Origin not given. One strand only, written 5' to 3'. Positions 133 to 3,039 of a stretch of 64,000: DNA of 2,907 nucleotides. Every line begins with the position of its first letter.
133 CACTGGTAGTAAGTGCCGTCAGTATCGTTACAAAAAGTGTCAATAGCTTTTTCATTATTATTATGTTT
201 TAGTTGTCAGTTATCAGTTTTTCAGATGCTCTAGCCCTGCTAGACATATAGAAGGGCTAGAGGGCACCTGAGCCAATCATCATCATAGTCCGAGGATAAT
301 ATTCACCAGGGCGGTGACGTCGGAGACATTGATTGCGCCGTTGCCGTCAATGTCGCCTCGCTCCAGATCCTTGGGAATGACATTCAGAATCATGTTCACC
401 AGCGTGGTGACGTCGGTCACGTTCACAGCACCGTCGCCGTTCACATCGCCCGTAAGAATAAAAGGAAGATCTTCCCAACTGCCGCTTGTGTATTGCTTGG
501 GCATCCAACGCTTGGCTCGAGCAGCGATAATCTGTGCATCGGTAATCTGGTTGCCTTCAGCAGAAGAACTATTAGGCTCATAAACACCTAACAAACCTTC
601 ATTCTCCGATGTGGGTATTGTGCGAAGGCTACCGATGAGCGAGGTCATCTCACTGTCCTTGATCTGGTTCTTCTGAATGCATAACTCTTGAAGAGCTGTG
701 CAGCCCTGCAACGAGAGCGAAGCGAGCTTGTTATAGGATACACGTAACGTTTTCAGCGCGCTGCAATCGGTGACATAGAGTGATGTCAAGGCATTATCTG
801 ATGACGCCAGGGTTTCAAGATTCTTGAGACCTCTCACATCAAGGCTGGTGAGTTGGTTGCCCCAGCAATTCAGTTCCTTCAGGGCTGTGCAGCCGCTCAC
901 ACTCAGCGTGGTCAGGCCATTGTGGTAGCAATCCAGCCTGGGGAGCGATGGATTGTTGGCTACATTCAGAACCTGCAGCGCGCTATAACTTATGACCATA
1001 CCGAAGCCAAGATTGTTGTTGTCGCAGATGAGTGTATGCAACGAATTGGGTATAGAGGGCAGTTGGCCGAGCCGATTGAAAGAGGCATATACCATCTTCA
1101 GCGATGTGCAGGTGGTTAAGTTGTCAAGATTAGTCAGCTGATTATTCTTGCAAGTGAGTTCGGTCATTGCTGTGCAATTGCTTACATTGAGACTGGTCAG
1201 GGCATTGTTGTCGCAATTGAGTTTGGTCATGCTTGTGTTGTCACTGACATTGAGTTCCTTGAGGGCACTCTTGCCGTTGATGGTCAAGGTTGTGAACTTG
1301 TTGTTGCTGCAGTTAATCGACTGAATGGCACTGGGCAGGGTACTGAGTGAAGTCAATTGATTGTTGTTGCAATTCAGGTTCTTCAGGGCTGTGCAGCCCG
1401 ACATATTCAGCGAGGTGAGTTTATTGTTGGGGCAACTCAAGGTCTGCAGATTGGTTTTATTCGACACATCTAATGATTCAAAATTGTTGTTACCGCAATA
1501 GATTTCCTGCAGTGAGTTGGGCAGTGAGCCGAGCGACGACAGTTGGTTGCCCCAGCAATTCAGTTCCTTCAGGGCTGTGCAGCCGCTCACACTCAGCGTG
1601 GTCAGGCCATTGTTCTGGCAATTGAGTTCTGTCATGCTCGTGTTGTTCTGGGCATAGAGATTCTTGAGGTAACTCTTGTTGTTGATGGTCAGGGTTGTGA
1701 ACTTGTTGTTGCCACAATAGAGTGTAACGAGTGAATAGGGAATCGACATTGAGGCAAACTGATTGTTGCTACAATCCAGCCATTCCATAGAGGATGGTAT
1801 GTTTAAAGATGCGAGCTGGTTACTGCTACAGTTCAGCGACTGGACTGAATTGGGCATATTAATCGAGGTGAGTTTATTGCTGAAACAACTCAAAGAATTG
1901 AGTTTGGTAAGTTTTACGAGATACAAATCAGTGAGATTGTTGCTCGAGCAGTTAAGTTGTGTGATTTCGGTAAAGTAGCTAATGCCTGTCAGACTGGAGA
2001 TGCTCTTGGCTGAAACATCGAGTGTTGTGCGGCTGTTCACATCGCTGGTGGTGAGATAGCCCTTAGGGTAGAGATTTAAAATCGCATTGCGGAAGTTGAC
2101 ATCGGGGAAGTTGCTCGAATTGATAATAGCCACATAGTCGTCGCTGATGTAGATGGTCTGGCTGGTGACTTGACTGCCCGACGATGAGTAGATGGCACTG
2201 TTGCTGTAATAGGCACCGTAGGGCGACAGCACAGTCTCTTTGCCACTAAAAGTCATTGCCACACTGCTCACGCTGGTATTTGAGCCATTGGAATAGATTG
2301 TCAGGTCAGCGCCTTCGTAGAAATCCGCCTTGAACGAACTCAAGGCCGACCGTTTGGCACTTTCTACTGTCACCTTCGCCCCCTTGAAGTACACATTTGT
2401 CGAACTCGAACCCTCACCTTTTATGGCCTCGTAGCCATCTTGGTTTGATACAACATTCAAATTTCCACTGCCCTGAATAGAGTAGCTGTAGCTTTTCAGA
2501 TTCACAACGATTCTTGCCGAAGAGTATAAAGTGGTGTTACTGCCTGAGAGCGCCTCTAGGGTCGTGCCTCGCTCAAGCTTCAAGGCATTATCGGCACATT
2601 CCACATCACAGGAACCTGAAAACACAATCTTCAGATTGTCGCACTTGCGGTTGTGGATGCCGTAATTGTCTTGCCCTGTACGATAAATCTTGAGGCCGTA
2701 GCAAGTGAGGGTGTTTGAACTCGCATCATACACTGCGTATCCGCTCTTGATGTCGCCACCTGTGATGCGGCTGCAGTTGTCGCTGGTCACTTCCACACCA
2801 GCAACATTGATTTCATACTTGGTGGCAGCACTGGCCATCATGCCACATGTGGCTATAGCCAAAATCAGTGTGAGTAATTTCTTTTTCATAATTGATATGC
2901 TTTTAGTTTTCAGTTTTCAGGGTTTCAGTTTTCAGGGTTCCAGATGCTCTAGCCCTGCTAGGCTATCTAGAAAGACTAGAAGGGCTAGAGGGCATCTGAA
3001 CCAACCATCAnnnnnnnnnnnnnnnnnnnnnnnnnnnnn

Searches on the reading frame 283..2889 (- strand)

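Call 5: search_protein_families(library=pfam, proteins=[window:283-2889:-], max_evalue=0.1)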
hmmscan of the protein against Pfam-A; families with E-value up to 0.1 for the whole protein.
window:283-2889:- (868 aa): 4 families
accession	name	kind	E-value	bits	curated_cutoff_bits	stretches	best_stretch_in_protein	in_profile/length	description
PF12799.13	LRR_4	-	2.1e-40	136.3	27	9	479-519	1-43/44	Leucine Rich repeats (2 copies)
PF23952.1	LRR_EndoS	-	4.2e-13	50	27.9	1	287-376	25-116/116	Endo-beta-N-acetylglucosaminidase EndoS LRR domain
PF00404.24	Dockerin_1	-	8.5e-09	35.9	22.9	1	814-865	2-56/57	Dockerin type I domain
PF13855.12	LRR_8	-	0.022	14.9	27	2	707-743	22-61/61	Leucine rich repeat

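Call 6: search_protein_families(library=ncbifam, proteins=[window:283-2889:-], max_evalue=0.1)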
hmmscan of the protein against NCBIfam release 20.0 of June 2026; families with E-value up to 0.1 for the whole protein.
window:283-2889:- (868 aa): 6 families
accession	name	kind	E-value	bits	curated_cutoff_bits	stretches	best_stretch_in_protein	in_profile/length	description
NF033187.0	internalin_J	exception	6.9e-37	127.2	1700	4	198-453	8-257/846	class 1 internalin InlJ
NF011917.0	PRK15387.1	equivalog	4.5e-33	114.2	1243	4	420-552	265-393/788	type III secretion system effector E3 ubiquitin transferase SspH2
NF011897.0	PRK15370.1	equivalog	1.4e-29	102.5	1113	4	554-764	201-399/755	SPI-1 type III secretion system effector E3 ubiquitin transferase SlrP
NF049990.1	CellobisidaseCelK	equivalog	0.00012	20.4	1700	1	810-866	826-883/889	cellulose 1,4-beta-cellobiosidase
NF041351.1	XopL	equivalog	0.00041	19.2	500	2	678-738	199-265/497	type III secretion system leucine-rich repeat domain-containing effector XopL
NF003063.0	PRK03987.1-2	equivalog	0.05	12.8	430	0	530-578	135-185/262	translation initiation factor IF-2 subunit alpha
